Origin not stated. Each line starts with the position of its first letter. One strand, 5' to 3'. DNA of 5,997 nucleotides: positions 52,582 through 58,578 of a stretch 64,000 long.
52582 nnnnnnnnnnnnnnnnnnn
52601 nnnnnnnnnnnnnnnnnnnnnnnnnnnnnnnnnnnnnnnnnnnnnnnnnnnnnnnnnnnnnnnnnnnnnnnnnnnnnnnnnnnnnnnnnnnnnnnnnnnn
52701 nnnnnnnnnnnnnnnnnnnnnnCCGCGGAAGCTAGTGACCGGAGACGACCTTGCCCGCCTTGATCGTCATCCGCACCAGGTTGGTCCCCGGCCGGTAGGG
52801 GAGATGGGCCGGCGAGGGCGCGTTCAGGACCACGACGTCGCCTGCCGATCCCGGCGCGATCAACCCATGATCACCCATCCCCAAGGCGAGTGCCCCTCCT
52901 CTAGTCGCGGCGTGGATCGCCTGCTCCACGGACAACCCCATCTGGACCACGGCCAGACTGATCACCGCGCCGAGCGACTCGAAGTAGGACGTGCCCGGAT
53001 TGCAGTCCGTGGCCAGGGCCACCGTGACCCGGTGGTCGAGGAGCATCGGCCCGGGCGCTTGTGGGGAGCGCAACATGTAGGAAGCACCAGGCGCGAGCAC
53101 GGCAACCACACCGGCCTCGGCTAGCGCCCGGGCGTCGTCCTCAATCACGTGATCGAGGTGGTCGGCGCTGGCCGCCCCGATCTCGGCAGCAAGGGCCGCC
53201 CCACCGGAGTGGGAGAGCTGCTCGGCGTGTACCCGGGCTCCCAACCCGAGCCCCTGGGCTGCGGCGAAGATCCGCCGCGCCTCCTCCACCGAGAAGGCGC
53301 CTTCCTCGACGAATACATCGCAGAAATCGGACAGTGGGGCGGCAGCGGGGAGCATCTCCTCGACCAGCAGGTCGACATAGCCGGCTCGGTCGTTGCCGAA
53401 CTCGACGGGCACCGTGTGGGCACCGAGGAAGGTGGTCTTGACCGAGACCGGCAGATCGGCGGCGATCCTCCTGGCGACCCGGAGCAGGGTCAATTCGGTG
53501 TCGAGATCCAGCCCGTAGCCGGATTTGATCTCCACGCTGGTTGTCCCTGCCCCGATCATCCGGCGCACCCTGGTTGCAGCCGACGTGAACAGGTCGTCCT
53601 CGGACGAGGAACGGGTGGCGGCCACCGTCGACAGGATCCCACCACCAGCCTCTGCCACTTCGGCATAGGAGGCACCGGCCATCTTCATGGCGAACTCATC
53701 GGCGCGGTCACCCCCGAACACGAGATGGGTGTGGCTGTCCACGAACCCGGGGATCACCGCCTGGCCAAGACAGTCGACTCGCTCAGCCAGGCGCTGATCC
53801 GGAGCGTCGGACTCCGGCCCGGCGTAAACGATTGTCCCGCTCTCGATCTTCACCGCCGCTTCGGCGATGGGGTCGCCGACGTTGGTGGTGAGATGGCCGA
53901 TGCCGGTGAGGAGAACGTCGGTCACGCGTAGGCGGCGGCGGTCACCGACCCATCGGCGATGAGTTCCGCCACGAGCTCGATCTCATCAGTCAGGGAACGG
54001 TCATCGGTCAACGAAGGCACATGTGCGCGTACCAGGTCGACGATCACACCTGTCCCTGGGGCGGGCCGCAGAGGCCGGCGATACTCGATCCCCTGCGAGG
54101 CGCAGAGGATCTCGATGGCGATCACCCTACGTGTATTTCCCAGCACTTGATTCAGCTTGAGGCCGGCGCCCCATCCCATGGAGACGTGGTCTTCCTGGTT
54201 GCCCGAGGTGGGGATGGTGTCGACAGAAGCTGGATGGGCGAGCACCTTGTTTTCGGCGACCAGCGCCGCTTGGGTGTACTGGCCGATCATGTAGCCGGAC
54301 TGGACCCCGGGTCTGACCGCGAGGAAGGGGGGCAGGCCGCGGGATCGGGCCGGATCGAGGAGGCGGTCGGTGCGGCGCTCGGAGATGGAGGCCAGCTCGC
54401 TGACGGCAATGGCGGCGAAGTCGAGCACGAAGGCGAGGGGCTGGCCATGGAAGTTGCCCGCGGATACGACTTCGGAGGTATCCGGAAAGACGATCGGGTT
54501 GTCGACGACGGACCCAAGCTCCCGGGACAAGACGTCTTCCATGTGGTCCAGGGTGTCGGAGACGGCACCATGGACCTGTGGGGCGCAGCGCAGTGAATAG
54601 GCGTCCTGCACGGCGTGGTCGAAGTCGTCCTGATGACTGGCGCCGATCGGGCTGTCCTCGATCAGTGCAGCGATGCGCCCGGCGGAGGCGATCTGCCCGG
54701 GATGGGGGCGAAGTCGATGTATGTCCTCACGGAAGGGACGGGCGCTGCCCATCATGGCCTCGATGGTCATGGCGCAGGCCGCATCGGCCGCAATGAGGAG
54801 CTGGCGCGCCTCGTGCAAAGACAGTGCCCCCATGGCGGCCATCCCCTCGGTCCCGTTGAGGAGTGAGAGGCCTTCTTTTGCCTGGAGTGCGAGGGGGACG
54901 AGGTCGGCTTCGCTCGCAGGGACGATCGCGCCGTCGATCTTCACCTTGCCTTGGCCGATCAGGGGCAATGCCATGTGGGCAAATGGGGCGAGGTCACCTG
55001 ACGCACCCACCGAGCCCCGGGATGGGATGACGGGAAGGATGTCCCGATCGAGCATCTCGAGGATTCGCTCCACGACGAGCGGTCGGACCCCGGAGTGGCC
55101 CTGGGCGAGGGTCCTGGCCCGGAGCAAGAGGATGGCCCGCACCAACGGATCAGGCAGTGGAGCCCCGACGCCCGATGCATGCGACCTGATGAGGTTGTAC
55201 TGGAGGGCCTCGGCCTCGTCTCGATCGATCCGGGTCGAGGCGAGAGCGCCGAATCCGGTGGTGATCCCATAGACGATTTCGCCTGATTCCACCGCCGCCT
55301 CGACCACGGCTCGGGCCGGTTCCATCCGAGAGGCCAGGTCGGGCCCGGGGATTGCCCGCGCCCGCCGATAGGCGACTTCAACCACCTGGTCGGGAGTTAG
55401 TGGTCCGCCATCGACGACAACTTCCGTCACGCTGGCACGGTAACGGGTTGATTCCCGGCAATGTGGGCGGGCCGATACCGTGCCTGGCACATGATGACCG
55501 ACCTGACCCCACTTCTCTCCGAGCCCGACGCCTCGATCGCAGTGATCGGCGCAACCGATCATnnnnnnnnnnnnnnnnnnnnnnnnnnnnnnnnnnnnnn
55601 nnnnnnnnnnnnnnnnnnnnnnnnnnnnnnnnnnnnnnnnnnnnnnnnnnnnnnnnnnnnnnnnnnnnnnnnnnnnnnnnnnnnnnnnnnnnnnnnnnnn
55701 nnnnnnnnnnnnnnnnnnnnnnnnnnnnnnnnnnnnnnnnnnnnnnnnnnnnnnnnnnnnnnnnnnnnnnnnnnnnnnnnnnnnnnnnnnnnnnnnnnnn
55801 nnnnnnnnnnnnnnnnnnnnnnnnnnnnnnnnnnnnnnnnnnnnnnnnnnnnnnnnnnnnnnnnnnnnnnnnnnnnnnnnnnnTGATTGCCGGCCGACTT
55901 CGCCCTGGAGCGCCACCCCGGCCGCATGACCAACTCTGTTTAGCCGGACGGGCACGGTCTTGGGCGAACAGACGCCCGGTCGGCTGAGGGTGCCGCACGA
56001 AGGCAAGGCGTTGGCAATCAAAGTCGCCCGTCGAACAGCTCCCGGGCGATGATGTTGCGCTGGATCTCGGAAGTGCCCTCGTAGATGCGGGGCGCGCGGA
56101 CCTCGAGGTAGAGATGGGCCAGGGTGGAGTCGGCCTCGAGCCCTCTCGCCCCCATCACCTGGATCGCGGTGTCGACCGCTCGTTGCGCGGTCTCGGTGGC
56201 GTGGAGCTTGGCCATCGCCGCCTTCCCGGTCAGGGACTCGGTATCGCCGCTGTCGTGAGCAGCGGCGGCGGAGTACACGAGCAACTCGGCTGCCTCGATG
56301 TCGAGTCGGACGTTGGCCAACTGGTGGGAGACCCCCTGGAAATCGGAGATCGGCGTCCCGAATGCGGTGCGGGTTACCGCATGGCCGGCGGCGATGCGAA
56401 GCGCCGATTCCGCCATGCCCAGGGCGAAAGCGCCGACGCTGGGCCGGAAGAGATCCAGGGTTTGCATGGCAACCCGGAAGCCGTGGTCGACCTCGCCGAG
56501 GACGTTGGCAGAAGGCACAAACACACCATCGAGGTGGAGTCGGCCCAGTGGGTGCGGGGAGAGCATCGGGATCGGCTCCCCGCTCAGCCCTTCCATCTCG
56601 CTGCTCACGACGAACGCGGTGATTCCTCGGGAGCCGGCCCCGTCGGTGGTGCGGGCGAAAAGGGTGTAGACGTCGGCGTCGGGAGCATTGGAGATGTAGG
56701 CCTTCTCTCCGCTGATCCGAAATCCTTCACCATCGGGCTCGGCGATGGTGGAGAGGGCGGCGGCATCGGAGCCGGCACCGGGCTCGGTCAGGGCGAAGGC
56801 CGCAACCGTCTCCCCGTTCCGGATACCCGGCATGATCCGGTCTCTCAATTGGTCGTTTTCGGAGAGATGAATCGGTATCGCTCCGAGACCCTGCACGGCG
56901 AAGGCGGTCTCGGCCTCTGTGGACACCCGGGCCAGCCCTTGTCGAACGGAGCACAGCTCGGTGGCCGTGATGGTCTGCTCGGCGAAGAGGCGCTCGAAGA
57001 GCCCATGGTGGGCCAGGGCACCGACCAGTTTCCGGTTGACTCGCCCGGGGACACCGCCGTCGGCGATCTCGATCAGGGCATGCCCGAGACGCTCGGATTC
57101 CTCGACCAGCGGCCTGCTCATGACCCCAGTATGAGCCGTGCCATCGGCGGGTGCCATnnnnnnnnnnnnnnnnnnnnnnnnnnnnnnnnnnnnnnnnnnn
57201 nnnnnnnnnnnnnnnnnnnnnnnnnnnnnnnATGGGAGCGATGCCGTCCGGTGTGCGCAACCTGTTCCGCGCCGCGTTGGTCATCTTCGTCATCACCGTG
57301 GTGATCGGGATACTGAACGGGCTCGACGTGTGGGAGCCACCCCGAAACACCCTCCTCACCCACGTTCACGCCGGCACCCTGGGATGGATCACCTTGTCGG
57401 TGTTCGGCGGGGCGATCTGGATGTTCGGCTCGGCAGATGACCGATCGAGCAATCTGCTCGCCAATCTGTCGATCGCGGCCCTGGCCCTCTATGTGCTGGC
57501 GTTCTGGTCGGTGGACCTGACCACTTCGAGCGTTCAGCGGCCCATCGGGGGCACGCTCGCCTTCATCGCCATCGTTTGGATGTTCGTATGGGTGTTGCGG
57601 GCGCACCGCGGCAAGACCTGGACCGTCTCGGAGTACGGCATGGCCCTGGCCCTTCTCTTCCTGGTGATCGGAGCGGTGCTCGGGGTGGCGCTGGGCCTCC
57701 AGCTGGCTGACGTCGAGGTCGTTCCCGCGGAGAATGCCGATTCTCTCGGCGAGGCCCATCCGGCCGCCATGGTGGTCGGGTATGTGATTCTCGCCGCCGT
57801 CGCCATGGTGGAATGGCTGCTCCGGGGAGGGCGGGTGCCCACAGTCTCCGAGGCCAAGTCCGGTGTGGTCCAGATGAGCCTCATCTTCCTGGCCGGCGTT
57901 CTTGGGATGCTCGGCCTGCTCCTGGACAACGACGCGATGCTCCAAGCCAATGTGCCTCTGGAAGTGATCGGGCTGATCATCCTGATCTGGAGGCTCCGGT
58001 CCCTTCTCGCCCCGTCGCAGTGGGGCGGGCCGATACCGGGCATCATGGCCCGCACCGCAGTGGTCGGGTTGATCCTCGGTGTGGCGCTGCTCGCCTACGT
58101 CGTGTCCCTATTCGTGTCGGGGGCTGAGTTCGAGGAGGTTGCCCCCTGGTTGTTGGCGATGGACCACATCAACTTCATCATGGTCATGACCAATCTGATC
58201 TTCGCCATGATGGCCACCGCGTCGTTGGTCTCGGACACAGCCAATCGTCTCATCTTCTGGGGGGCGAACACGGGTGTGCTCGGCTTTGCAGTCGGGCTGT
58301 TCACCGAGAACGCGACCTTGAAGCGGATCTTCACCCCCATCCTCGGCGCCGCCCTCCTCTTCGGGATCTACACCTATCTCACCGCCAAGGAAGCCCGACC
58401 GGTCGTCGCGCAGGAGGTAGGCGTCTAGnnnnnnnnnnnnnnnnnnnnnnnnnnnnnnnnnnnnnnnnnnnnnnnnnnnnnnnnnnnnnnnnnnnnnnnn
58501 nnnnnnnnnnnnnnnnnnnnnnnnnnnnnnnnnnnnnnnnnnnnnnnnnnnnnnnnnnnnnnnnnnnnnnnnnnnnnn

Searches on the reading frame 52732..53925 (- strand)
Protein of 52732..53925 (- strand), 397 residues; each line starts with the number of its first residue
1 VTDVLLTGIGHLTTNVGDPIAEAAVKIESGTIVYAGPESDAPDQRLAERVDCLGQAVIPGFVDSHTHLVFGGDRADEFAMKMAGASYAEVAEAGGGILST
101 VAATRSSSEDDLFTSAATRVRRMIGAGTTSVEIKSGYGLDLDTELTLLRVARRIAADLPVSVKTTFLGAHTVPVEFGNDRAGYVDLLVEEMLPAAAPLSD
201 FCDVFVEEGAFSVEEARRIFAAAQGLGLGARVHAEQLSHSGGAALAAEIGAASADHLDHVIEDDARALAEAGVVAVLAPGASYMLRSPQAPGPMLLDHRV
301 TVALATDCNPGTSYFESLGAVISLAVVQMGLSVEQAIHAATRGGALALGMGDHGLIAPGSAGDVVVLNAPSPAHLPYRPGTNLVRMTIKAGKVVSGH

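Call 14: search_protein_families(library=pfam, proteins=[window:52732-53925:-], max_evalue=0.001)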
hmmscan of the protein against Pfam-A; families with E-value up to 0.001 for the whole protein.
window:52732-53925:- (397 aa): 2 families
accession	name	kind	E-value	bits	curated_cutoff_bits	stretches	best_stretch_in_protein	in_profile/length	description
PF07969.17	Amidohydro_3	-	5.7e-22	79.3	29.7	2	102-394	150-471/472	Amidohydrolase family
PF01979.26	Amidohydro_1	-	3.8e-18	66.3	25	1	57-394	2-345/345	Amidohydrolase family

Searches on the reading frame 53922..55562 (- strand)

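Call 14: search_protein_families(library=pfam, proteins=[window:53922-55562:-], max_evalue=0.001)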
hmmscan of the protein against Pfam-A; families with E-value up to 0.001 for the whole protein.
window:53922-55562:- (546 aa): 1 family
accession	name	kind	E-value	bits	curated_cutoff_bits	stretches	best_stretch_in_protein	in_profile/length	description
PF00221.24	Lyase_aromatic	-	1.6e-186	621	27.3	1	55-512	1-465/466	Aromatic amino acid lyase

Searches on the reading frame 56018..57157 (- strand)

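Call 14: search_protein_families(library=pfam, proteins=[window:56018-57157:-], max_evalue=0.001)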
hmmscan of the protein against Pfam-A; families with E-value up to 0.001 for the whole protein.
window:56018-57157:- (379 aa): 3 families
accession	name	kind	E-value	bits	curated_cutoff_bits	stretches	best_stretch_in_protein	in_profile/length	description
PF00441.29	Acyl-CoA_dh_1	-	3.2e-47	160.9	22.4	1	224-374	1-149/150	Acyl-CoA dehydrogenase, C-terminal domain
PF02770.24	Acyl-CoA_dh_M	-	4.6e-20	72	33.3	1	120-211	1-96/97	Acyl-CoA dehydrogenase, middle domain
PF08028.16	Acyl-CoA_dh_2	-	3.9e-18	66.5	22.7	1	241-363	3-133/134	Acyl-CoA dehydrogenase, C-terminal domain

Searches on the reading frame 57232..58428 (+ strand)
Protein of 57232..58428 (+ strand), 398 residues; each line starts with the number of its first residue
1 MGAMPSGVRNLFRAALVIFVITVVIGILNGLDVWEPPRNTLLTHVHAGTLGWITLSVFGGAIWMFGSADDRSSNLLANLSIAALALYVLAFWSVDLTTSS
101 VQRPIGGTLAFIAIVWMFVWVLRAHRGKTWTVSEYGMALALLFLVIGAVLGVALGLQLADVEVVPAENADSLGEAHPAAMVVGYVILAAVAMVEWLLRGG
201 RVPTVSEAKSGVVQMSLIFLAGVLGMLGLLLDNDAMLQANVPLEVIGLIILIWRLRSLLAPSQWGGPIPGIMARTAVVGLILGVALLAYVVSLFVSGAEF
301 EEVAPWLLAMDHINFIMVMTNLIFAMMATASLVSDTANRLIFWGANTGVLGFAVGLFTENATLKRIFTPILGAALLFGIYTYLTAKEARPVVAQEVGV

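Call 14: search_protein_families(library=pfam, proteins=[window:57232-58428:+], max_evalue=0.001)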
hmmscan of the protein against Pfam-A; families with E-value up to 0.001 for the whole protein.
window:57232-58428:+ (398 aa): 1 family
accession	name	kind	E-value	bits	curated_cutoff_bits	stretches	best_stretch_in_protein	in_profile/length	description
PF00115.25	COX1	-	4.7e-06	26.2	34.8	1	137-272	7-117/436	Cytochrome C and Quinol oxidase polypeptide I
